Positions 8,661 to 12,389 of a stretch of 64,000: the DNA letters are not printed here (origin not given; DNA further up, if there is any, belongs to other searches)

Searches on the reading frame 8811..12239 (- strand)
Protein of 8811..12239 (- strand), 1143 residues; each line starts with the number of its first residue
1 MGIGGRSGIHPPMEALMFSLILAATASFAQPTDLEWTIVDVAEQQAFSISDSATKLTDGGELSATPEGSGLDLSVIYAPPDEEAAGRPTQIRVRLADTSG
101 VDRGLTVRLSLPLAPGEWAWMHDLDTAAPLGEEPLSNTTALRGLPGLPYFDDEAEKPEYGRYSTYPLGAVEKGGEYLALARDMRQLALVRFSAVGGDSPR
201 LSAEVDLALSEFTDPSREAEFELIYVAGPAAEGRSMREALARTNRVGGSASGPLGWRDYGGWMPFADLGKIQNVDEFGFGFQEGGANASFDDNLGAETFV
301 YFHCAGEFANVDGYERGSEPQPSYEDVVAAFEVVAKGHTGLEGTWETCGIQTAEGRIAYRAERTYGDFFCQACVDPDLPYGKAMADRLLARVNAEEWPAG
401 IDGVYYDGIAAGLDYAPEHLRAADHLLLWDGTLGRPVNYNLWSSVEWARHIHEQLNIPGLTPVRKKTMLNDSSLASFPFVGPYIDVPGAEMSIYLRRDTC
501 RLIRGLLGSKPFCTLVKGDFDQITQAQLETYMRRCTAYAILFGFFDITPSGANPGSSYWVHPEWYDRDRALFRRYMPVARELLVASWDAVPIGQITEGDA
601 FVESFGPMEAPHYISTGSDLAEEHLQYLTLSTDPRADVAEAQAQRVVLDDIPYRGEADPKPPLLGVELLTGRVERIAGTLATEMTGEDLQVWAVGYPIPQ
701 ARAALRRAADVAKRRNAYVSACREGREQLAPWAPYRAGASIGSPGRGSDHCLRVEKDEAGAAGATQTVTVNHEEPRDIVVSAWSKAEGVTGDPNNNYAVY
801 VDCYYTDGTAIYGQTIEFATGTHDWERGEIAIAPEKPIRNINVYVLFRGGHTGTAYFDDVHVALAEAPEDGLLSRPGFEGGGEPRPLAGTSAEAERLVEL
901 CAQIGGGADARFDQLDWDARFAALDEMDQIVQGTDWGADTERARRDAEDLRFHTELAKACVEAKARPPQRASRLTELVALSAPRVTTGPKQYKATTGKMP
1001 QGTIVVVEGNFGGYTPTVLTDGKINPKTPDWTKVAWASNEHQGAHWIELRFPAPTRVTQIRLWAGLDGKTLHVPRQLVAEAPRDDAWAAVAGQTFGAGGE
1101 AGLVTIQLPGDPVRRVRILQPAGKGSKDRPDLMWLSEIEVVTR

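Call 9: search_protein_families(library=pfam, proteins=[window:8811-12239:-], max_evalue=0.01)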
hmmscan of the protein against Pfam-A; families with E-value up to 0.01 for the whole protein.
window:8811-12239:- (1143 aa): 1 family
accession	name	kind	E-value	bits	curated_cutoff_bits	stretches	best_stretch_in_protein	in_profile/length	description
PF22633.2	F5_F8_type_C_2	-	0.0038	18.2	27.8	0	1020-1118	3-91/91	NedA-like, galactose-binding domain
